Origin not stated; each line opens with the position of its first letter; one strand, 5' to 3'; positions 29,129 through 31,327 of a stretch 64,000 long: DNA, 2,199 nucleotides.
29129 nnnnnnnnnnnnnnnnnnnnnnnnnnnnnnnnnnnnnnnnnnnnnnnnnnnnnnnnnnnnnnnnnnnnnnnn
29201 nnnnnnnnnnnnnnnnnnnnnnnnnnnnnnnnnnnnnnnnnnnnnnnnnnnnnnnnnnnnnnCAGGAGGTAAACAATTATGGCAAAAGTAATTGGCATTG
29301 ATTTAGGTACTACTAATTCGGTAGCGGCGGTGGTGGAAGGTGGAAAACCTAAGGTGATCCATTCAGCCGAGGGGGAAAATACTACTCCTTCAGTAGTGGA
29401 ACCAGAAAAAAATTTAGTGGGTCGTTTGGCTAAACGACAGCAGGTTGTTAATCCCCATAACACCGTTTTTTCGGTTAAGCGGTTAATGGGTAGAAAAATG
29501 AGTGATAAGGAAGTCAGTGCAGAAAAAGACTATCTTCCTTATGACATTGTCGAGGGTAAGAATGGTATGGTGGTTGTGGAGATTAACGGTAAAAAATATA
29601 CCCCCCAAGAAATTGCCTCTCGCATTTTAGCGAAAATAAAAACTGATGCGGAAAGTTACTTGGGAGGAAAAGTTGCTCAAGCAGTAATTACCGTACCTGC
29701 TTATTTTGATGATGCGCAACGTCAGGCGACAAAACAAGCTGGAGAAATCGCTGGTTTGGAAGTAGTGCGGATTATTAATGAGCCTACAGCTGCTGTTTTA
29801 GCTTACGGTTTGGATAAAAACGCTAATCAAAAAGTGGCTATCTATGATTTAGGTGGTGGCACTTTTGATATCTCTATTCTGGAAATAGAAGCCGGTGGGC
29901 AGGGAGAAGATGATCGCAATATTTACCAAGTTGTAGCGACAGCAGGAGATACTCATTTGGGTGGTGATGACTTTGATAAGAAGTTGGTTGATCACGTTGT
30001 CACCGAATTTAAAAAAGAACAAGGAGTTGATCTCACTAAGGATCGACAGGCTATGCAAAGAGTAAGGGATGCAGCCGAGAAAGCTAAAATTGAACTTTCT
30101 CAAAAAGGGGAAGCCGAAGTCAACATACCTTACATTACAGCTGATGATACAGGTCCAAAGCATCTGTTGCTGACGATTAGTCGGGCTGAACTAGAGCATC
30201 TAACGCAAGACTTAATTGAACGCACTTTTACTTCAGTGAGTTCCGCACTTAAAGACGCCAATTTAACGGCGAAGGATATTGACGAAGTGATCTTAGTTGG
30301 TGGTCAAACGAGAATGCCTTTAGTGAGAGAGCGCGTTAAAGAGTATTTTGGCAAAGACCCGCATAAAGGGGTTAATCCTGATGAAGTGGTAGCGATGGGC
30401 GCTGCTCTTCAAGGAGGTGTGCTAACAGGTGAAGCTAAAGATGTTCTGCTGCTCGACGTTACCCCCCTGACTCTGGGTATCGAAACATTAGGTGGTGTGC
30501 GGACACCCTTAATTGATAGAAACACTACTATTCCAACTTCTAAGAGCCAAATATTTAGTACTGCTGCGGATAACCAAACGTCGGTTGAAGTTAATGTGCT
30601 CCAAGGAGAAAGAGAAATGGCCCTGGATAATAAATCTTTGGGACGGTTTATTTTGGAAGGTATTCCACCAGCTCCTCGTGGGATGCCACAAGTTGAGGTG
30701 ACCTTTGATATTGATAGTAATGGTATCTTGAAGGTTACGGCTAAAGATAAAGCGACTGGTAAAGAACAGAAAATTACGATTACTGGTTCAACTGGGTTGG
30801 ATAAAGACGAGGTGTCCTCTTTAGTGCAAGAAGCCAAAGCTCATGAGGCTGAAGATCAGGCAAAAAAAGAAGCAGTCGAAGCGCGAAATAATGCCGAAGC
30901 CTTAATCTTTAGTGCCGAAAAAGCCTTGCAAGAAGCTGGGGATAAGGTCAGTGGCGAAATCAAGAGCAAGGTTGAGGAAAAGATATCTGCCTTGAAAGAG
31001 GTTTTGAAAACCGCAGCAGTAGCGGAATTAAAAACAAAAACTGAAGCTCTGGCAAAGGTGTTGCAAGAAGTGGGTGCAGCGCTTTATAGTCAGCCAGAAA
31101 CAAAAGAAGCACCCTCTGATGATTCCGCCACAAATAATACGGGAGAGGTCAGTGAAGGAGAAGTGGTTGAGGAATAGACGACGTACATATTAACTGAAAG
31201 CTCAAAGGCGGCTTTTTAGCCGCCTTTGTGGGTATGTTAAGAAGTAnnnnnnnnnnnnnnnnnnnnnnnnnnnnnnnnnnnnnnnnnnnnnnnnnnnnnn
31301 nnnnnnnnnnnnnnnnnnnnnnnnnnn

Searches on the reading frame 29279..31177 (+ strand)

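Call 23: search_protein_families(library=pfam, proteins=[window:29279-31177:+], max_evalue=0.00001)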
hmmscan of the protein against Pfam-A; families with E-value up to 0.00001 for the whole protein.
window:29279-31177:+ (632 aa): 2 families
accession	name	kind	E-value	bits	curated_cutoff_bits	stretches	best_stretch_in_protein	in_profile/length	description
PF00012.26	HSP70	-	2.7e-245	815.6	20.6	1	4-603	1-598/599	Hsp70 protein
PF06723.19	MreB_Mbl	-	3e-12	46.5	27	1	112-376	73-316/327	MreB/Mbl protein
